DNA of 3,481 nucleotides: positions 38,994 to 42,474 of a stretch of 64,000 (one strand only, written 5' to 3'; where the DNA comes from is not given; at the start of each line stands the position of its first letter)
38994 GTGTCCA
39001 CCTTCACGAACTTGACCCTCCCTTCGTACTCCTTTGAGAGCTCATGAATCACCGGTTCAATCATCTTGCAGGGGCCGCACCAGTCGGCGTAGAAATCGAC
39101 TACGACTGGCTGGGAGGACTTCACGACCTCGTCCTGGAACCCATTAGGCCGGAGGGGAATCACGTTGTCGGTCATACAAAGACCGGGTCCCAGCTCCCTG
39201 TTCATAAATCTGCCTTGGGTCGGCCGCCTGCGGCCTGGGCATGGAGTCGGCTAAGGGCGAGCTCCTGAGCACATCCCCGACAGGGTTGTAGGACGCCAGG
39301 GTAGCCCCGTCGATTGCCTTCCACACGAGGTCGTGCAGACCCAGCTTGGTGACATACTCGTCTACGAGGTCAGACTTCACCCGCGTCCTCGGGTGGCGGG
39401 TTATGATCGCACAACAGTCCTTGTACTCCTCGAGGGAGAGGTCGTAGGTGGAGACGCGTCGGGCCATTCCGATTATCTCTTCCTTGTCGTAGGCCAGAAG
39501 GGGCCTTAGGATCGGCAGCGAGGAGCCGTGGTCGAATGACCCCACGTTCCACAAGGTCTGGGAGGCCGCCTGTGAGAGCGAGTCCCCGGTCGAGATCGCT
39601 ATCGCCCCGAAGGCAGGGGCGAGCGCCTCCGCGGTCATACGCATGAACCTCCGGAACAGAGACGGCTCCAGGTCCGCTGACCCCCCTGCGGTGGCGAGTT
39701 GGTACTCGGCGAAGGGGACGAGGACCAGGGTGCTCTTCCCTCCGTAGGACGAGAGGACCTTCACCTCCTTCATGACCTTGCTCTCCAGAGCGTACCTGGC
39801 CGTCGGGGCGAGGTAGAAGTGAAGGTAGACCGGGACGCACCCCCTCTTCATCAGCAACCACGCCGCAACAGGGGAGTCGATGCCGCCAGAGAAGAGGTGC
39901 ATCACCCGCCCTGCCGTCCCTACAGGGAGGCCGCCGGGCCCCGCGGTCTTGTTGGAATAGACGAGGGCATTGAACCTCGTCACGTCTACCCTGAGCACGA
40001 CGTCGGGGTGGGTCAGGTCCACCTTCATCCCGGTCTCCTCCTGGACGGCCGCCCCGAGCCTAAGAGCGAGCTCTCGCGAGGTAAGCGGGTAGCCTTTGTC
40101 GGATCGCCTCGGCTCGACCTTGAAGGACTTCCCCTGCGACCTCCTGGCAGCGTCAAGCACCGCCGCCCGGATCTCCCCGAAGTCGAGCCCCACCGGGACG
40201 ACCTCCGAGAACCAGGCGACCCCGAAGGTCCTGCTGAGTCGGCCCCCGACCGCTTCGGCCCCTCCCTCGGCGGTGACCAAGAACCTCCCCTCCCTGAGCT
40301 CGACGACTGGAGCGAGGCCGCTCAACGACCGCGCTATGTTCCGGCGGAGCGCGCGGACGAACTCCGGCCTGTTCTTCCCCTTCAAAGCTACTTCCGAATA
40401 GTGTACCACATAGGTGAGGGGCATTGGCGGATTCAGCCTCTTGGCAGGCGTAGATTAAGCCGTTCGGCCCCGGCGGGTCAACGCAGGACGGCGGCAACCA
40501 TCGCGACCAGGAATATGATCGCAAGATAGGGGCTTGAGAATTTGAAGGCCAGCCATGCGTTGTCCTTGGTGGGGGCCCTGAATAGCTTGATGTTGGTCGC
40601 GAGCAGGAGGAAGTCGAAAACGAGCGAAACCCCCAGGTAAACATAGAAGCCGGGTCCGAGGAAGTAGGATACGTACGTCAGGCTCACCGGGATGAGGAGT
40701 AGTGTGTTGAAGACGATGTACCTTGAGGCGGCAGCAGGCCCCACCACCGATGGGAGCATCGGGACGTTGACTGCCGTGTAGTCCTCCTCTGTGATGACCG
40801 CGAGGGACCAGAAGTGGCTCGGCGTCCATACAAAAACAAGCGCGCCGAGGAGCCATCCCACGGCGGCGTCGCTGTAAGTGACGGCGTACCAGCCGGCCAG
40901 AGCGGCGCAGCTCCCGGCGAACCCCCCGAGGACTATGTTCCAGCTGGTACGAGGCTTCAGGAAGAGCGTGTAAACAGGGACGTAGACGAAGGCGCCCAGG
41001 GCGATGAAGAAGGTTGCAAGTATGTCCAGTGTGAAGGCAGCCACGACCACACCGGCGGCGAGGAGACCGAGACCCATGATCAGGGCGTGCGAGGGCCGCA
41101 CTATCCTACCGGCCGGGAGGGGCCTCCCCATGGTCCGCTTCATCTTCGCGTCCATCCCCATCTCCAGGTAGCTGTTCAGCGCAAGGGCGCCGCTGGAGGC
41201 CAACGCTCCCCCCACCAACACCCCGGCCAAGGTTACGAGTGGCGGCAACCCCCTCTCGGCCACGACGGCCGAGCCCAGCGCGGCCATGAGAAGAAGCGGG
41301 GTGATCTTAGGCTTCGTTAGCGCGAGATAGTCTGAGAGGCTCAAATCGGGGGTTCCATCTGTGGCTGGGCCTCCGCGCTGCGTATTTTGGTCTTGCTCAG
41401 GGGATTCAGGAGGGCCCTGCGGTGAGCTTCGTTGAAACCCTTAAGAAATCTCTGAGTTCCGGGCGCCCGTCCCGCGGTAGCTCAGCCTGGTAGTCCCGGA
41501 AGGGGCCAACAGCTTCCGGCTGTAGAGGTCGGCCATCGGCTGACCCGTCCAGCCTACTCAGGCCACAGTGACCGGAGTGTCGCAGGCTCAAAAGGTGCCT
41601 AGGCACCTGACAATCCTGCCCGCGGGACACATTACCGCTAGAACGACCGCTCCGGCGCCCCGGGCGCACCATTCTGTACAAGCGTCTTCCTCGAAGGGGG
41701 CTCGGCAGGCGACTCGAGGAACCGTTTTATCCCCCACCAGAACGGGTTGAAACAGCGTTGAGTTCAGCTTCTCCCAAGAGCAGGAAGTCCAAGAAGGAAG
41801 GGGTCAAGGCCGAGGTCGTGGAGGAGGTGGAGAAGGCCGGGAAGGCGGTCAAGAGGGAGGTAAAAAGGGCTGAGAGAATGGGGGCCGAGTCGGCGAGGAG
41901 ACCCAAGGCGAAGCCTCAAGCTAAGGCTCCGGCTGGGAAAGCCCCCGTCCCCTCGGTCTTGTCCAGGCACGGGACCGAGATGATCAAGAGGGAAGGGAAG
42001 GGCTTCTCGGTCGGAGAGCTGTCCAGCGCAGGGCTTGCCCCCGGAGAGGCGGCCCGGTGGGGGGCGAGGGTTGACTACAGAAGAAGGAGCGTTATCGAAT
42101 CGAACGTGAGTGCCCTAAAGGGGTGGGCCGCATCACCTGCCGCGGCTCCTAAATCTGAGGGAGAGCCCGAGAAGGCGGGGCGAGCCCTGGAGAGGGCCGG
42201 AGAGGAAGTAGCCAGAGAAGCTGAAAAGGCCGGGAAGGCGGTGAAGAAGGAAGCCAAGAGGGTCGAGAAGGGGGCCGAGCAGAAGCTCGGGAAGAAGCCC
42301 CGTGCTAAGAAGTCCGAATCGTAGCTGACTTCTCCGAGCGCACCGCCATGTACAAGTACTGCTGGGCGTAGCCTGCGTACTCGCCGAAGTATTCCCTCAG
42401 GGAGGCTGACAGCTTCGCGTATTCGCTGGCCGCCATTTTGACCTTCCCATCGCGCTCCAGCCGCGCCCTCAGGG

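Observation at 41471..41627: tRNA-Tyr(GUA) gene split by three introns, each with its own bulge-helix-bulge motif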

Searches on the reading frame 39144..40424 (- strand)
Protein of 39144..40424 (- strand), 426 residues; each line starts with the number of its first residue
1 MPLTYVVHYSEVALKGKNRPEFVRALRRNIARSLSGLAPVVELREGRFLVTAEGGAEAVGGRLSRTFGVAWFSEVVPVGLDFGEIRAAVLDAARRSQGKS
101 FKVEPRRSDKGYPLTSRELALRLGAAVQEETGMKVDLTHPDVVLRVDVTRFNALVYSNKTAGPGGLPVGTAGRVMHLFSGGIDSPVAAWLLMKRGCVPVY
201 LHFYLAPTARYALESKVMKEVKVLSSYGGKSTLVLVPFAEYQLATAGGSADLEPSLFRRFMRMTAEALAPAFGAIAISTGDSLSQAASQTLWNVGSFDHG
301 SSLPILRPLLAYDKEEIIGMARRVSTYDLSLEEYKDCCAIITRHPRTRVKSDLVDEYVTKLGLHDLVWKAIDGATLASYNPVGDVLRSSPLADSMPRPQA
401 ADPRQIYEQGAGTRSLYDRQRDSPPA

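Call 8: list_cluster_members(proteins=[window:39144-40424:-, window:42305-43327:-, window:40478-41344:-, window:37062-38147:-])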
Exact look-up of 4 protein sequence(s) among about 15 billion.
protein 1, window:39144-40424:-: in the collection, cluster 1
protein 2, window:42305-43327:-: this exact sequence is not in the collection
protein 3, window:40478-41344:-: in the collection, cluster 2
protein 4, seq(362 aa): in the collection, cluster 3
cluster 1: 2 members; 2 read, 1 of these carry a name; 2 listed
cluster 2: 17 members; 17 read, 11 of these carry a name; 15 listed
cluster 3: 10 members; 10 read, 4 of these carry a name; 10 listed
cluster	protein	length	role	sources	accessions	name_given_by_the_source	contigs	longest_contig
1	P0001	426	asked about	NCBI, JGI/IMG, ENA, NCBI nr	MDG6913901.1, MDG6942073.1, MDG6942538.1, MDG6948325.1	MAG: tRNA 4-thiouridine(8) synthase ThiI [Nitrososphaerota archaeon] | thiamine biosynthesis protein ThiI | tRNA 4-thiouridine(8) synthase ThiI [Nitrososphaerota archaeon]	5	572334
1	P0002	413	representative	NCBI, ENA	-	-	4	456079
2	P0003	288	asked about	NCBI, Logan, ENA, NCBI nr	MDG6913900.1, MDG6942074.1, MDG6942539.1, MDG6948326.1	MAG: heme o synthase [Nitrososphaerota archaeon] | heme o synthase [Nitrososphaerota archaeon]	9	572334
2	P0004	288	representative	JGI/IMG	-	protoheme IX farnesyltransferase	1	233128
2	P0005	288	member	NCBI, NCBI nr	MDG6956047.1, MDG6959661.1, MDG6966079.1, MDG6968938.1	MAG: heme o synthase [Nitrososphaerota archaeon] | heme o synthase [Nitrososphaerota archaeon]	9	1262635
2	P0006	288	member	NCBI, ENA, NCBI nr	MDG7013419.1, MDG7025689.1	MAG: heme o synthase [Nitrososphaerota archaeon] | heme o synthase [Nitrososphaerota archaeon]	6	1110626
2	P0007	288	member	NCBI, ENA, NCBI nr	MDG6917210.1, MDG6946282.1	MAG: heme o synthase [Nitrososphaerota archaeon] | heme o synthase [Nitrososphaerota archaeon]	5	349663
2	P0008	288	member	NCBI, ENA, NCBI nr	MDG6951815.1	MAG: heme o synthase [Nitrososphaerota archaeon] | heme o synthase [Nitrososphaerota archaeon]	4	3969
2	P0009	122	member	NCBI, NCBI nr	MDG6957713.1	MAG: UbiA family prenyltransferase, partial [Nitrososphaerota archaeon] | UbiA family prenyltransferase [Nitrososphaerota archaeon]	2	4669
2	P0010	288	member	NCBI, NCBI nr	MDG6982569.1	MAG: heme o synthase [Nitrososphaerota archaeon] | heme o synthase [Nitrososphaerota archaeon]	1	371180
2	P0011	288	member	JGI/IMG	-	protoheme IX farnesyltransferase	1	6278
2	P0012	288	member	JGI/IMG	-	protoheme IX farnesyltransferase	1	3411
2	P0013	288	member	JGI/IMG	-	protoheme IX farnesyltransferase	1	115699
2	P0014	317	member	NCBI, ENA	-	-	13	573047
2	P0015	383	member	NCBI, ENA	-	-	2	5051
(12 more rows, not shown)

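Call 12: find_encoding_contigs(protein=P0003, flank=1500, max_places=10)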
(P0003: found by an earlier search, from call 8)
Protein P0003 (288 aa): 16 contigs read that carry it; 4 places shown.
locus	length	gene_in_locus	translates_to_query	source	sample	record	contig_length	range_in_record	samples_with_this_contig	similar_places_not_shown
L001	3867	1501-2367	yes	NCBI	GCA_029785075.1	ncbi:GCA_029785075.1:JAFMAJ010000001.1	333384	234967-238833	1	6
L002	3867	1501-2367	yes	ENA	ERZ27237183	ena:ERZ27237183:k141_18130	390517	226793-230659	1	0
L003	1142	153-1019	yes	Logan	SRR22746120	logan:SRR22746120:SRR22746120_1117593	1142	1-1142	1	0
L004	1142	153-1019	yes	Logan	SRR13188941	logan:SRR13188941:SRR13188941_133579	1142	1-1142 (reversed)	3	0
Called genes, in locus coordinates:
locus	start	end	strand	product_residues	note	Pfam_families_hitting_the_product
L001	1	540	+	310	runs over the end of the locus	PF07934:OGG_N, PF00730:HhH-GPD (weak)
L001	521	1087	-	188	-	PF01294:Ribosomal_L13e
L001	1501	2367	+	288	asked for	PF01040:UbiA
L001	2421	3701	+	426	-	PF22025:ThiI_fer, PF02926:THUMP, PF02568:ThiI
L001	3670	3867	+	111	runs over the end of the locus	PF00085:Thioredoxin, PF04756:OST3_OST6 (weak), PF13098:Thioredoxin_2, PF13899:Thioredoxin_7 (weak), PF14595:Thioredoxin_9 (weak), PF13728:TraF, PF13905:Thioredoxin_8 (weak)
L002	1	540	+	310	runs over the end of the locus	PF07934:OGG_N, PF00730:HhH-GPD (weak)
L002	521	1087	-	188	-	PF01294:Ribosomal_L13e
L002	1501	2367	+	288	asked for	PF01040:UbiA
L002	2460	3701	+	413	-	PF22025:ThiI_fer, PF02926:THUMP, PF02568:ThiI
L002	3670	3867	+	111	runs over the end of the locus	PF00085:Thioredoxin, PF04756:OST3_OST6 (weak), PF13098:Thioredoxin_2, PF13899:Thioredoxin_7 (weak), PF14595:Thioredoxin_9, PF13728:TraF, PF13905:Thioredoxin_8 (weak)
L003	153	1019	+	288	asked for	PF01040:UbiA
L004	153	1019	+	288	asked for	PF01040:UbiA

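Call 13: find_encoding_contigs(protein=P0005, flank=1500, max_places=10)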
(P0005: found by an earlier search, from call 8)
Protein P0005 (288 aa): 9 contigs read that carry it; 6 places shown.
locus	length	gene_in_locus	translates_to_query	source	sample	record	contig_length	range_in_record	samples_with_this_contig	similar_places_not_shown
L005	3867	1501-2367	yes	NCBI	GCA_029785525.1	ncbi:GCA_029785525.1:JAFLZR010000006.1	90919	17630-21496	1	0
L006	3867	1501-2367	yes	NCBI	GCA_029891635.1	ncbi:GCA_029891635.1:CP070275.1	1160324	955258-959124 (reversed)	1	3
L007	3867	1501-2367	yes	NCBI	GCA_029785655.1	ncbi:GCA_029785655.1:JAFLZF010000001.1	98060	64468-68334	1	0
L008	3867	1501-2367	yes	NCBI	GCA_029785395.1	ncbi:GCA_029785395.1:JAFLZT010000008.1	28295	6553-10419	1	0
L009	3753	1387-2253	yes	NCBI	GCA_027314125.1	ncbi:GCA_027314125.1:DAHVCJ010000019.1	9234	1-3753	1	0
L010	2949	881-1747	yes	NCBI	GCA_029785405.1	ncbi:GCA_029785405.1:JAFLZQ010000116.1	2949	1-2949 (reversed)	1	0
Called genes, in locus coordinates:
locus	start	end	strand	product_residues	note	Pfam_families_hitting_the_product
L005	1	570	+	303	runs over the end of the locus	PF07934:OGG_N, PF00730:HhH-GPD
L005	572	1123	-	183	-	PF01294:Ribosomal_L13e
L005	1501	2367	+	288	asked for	PF01040:UbiA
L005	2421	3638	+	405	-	PF22025:ThiI_fer, PF02926:THUMP, PF02568:ThiI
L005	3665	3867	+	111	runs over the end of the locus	PF00085:Thioredoxin, PF04756:OST3_OST6 (weak), PF13098:Thioredoxin_2, PF14595:Thioredoxin_9 (weak), PF13899:Thioredoxin_7 (weak), PF13728:TraF, PF13905:Thioredoxin_8 (weak)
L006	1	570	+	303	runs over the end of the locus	PF07934:OGG_N, PF00730:HhH-GPD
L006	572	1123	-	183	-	PF01294:Ribosomal_L13e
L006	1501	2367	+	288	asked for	PF01040:UbiA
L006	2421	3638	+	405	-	PF22025:ThiI_fer, PF02926:THUMP, PF02568:ThiI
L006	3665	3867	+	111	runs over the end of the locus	PF00085:Thioredoxin, PF04756:OST3_OST6 (weak), PF13098:Thioredoxin_2, PF14595:Thioredoxin_9 (weak), PF13899:Thioredoxin_7 (weak), PF13728:TraF, PF13905:Thioredoxin_8 (weak)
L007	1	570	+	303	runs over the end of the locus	PF07934:OGG_N, PF00730:HhH-GPD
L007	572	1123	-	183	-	PF01294:Ribosomal_L13e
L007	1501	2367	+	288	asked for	PF01040:UbiA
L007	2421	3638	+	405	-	PF22025:ThiI_fer, PF02926:THUMP, PF02568:ThiI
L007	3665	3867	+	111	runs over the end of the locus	PF00085:Thioredoxin, PF13098:Thioredoxin_2, PF13728:TraF (faint), PF13905:Thioredoxin_8 (weak)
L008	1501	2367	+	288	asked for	PF01040:UbiA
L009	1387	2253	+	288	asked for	PF01040:UbiA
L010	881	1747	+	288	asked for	PF01040:UbiA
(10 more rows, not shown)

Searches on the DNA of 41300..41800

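Call 11: search_rna_families(source=window, start=41300, end=41800, threshold=evalue, max_evalue=10, show_alignments=4)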
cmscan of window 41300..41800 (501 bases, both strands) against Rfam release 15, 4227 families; matches with E-value up to 10: 0.
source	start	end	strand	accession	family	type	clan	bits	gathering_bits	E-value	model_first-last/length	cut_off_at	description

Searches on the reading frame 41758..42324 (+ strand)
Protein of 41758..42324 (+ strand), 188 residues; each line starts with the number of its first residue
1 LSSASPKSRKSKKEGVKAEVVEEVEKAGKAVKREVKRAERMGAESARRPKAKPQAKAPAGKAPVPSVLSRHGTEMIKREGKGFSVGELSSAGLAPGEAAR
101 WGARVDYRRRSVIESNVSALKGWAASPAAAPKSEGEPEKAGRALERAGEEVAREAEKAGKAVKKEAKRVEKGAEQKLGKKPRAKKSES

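Call 16: find_homologous_proteins(query=window:41758-42324:+, max_evalue=0.00001)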
Query window:41758-42324:+ (188 aa): 30 proteins with E <= 0.00001 among 1599 candidates.
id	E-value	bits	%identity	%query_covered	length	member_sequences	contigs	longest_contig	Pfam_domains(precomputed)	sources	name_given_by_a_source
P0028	8.7e-101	353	100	100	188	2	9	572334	PF01294.24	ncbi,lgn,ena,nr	ncbi:MAG: ribosomal protein L13e [Nitrososphaerota archaeon]|nr:ribosomal protein L13e [Nitrososphae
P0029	1.2e-60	223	72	99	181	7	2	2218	PF01294.24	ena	-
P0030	2.7e-57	212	74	79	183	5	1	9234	PF01294.24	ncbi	-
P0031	2.5e-54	202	68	98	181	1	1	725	PF01294.24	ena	-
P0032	1.3e-53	200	72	77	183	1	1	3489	PF01294.24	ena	-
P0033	5.5e-51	191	70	55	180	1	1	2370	PF01294.24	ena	-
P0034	1.4e-42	164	58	54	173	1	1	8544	-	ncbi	-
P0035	5.3e-42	162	62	73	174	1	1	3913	-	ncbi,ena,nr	ncbi:MAG: hypothetical protein JRN29_05820 [Nitrososphaerota archaeon]|nr:hypothetical protein [Nitr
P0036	1.1e-34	138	64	50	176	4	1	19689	PF01294.24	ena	-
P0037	7.1e-34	136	55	60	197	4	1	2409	PF01294.24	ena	-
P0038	1.7e-32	131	57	68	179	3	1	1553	PF01294.24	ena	-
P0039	6.4e-30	123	54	63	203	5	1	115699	PF01294.24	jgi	jgi:ribosomal protein L13E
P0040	1.1e-27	115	54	65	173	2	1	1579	PF01294.24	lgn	-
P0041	2.9e-27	114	56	52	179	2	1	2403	PF01294.24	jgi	-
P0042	1.1e-26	112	50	70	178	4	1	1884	PF01294.24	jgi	-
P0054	4.5e-23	100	50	64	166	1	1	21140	PF01294.24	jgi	jgi:ribosomal protein L13E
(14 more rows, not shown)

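Call 17: find_encoding_contigs(protein=P0036, flank=1200, max_places=3)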
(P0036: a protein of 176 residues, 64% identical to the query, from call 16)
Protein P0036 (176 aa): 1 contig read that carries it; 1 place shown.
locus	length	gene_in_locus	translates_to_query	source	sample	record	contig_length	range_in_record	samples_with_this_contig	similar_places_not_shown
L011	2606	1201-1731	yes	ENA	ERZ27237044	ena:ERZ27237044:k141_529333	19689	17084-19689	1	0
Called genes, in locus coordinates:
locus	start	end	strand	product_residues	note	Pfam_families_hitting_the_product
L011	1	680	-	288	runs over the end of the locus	PF01040:UbiA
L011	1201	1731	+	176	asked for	PF01294:Ribosomal_L13e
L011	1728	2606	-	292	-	?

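Call 18: find_encoding_contigs(protein=P0039, flank=1200, max_places=3)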
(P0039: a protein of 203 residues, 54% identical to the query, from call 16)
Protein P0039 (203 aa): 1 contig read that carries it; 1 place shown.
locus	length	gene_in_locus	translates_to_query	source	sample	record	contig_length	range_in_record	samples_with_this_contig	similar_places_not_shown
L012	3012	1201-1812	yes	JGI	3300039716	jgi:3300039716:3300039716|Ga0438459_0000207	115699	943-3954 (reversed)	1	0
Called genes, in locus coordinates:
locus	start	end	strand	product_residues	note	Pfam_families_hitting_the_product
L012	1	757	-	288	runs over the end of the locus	PF01040:UbiA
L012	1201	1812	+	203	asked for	PF01294:Ribosomal_L13e (weak)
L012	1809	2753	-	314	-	PF07934:OGG_N, PF00730:HhH-GPD (weak)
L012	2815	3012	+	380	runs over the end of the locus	?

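Call 19: find_encoding_contigs(protein=P0054, flank=1200, max_places=3)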
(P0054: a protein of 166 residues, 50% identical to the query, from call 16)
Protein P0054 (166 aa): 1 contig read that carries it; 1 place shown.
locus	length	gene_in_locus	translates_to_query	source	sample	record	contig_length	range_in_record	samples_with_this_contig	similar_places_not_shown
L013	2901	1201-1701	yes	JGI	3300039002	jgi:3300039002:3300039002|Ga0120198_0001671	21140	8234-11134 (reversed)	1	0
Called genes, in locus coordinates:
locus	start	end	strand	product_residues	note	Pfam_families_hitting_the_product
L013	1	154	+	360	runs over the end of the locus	PF13415:Beta-prop_FBX42 (faint), PF01344:Kelch_1 (faint), PF24681:Kelch_KLHDC2_KLHL20_DRC7 (weak)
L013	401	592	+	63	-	-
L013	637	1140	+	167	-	-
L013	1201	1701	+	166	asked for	PF01294:Ribosomal_L13e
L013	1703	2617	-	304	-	PF07934:OGG_N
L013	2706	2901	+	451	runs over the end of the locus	PF00202:Aminotran_3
